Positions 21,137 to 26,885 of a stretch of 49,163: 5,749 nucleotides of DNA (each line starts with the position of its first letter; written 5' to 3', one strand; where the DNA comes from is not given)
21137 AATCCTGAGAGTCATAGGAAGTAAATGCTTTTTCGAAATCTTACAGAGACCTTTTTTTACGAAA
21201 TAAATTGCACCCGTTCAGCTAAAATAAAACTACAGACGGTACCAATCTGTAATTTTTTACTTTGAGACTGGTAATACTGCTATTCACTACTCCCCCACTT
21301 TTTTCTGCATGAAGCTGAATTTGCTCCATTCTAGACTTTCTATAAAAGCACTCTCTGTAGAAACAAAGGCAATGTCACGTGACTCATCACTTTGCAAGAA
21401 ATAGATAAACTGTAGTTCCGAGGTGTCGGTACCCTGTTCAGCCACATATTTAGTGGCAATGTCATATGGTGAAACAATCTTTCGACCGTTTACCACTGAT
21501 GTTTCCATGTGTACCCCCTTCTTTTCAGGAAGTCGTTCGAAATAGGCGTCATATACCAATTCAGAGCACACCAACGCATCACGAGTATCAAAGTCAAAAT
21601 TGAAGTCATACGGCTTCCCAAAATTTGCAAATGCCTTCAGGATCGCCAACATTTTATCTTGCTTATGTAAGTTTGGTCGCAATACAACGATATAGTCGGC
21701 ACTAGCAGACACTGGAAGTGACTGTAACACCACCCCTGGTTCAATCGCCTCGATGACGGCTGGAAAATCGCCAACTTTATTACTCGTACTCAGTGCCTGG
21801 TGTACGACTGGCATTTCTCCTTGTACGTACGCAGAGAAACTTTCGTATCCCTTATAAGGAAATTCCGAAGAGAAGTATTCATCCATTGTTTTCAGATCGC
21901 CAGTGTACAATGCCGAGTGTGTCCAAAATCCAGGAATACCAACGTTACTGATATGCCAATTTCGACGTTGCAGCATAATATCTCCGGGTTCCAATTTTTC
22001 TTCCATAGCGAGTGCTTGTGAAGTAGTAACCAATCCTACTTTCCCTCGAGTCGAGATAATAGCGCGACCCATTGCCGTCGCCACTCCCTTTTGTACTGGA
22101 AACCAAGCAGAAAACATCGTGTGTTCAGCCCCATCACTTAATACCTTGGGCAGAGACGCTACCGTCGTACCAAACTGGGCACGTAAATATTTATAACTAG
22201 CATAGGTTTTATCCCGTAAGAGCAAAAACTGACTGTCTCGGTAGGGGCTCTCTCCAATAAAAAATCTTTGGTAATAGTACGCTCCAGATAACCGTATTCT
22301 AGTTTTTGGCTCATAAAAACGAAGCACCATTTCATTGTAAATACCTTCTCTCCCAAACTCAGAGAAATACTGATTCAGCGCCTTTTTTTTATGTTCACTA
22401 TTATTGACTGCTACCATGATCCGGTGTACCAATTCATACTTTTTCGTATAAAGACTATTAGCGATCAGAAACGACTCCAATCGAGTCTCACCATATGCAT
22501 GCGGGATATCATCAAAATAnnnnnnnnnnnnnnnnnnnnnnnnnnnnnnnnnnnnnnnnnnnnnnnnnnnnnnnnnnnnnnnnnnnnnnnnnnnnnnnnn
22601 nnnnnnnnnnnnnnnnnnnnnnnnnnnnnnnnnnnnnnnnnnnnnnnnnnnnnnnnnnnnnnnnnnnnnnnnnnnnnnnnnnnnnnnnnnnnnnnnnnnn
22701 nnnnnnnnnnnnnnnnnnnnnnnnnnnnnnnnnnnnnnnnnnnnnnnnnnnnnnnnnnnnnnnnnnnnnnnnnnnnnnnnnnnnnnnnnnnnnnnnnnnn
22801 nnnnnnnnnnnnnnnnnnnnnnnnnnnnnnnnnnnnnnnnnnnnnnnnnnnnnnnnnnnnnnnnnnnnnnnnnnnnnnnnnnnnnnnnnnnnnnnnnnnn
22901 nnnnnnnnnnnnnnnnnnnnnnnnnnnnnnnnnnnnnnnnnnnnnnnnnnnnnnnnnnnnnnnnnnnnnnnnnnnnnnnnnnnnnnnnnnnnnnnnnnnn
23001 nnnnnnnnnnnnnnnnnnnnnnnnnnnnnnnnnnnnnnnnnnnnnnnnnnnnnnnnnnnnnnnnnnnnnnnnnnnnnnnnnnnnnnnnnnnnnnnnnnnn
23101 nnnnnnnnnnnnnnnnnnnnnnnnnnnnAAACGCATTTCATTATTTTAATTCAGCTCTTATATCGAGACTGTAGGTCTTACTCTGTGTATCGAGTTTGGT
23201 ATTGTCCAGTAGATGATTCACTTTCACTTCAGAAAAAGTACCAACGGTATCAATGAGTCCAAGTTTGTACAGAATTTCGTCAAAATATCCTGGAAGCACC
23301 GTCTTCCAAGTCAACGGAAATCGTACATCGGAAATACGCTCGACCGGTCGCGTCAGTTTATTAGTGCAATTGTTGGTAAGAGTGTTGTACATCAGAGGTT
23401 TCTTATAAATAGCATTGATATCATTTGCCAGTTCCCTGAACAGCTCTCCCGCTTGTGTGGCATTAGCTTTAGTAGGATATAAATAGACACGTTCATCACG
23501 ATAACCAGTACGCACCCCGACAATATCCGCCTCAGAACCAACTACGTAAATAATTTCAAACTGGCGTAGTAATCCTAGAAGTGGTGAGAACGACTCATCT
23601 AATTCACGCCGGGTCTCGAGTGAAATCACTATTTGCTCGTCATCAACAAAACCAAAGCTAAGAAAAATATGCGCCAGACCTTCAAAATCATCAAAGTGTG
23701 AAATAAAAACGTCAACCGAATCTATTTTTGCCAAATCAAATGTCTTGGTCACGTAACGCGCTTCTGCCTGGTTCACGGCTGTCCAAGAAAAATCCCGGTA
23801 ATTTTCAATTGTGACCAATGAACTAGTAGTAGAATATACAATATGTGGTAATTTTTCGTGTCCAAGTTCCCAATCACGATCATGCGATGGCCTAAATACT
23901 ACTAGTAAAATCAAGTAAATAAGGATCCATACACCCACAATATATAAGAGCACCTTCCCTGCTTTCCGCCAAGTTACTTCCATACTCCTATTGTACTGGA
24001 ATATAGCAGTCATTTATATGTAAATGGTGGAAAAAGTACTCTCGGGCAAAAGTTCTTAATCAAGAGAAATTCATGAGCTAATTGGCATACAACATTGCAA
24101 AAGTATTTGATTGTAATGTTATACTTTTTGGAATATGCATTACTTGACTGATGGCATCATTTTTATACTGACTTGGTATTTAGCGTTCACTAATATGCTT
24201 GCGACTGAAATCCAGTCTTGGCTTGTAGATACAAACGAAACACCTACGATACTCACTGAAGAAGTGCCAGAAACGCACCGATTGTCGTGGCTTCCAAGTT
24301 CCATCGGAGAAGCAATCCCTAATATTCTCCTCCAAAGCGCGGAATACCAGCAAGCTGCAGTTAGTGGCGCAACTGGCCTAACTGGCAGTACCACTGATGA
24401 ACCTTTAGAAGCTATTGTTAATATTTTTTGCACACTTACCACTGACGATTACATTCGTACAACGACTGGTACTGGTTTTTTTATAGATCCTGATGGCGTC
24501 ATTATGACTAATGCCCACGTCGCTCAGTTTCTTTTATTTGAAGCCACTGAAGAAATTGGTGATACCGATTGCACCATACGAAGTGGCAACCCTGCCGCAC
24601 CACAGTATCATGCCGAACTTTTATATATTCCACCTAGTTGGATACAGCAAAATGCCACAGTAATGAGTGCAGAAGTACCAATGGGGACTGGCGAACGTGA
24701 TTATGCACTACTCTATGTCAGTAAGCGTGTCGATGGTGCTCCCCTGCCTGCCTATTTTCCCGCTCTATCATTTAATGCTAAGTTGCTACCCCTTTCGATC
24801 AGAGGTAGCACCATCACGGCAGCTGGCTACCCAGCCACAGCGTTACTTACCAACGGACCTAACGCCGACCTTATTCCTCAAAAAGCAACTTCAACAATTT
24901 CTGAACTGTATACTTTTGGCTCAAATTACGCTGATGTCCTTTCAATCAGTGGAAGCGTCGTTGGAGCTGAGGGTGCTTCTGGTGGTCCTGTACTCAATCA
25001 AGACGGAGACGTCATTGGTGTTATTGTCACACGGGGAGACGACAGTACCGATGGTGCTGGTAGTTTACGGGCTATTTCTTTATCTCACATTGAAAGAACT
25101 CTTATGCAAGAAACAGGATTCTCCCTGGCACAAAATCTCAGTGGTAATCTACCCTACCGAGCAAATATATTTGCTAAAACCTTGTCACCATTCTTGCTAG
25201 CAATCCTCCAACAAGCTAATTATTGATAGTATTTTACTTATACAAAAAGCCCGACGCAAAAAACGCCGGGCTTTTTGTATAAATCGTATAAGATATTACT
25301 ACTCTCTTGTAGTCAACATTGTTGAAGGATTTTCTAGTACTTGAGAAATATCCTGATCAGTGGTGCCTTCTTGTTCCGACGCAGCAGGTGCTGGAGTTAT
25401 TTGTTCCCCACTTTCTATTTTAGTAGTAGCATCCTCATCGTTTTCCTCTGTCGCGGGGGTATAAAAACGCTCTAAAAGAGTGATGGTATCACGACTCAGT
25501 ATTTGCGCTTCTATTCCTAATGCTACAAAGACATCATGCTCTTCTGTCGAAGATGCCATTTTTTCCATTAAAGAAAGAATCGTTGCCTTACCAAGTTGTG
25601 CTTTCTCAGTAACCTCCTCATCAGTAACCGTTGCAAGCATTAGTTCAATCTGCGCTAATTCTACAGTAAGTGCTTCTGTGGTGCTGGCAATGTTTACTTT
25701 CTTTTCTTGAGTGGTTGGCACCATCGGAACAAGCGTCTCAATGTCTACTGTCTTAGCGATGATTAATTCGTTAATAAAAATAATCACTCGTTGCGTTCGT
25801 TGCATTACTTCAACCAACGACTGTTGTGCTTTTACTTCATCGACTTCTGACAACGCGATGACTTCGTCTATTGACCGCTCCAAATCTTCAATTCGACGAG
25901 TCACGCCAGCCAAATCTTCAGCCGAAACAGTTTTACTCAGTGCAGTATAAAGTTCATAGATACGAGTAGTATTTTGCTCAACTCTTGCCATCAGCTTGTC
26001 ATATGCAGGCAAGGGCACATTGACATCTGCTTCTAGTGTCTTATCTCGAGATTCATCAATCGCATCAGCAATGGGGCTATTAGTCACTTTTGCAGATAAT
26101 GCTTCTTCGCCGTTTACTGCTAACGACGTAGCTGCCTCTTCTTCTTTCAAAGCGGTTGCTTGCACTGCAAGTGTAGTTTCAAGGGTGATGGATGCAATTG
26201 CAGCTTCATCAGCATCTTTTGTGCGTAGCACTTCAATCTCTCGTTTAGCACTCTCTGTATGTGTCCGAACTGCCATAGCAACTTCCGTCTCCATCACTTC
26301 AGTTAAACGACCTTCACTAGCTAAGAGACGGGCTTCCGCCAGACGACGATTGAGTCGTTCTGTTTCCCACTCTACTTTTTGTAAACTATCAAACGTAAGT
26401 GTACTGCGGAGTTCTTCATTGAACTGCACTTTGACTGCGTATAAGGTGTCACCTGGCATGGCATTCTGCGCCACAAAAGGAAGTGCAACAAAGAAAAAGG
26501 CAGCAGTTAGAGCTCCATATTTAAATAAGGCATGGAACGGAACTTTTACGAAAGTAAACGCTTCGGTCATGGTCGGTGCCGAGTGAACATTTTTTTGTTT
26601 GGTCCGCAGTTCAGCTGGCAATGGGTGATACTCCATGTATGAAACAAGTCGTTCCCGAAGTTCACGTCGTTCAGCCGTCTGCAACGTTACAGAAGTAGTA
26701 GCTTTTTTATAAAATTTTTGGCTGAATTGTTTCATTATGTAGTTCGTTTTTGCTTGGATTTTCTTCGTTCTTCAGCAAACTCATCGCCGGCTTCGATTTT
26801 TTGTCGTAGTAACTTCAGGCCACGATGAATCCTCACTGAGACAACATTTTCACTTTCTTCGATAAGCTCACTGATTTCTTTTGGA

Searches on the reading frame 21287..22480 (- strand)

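Call 11: search_protein_families(library=ncbifam, proteins=[window:21287-22480:-])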
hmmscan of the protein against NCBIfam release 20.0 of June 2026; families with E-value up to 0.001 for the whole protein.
window:21287-22480:- (397 aa): 1 family
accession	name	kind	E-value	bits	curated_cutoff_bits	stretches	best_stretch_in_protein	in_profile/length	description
NF007458.0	PRK10030.1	equivalog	0.00018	21.1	216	0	240-315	63-144/205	YiiX family permuted papain-like enzyme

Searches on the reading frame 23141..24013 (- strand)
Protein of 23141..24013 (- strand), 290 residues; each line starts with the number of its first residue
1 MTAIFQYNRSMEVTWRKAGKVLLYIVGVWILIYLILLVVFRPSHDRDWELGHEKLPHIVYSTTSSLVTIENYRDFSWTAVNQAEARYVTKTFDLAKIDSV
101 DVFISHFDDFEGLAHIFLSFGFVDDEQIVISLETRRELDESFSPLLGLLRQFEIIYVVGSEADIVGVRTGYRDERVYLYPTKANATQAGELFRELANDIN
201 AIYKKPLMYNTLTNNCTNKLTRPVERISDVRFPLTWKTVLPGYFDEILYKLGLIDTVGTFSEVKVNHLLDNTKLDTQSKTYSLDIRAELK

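Call 10: search_protein_families(library=pfam, proteins=[window:23141-24013:-])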
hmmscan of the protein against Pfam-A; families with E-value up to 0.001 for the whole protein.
window:23141-24013:- (290 aa): 1 family
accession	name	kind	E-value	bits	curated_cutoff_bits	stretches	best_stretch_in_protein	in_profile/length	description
PF13387.12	Lnb_N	-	1.4e-29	103.3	22.2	1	85-241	3-174/175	Lnb N-terminal periplasmic domain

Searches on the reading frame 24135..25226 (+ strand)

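Call 10: search_protein_families(library=pfam, proteins=[window:24135-25226:+])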
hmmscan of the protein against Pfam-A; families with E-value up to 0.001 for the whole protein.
window:24135-25226:+ (363 aa): 3 families
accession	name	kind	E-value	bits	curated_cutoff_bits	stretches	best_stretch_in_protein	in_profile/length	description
PF13365.12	Trypsin_2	-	4.6e-15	57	27.6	1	112-296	1-144/144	Trypsin-like peptidase domain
PF00089.32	Trypsin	-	1.9e-05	25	20.6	1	110-300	25-198/220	Trypsin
PF10459.15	Peptidase_S46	-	0.00069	18.8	22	0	110-131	47-68/698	Peptidase S46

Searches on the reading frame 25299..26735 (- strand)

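Call 10: search_protein_families(library=pfam, proteins=[window:25299-26735:-])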
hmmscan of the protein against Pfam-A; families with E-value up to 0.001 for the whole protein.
window:25299-26735:- (478 aa): 1 family
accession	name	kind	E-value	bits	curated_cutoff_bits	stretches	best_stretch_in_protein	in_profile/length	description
PF18915.5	DUF5667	-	1.1e-07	32.6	27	1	92-179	2-77/99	Domain of unknown function (DUF5667)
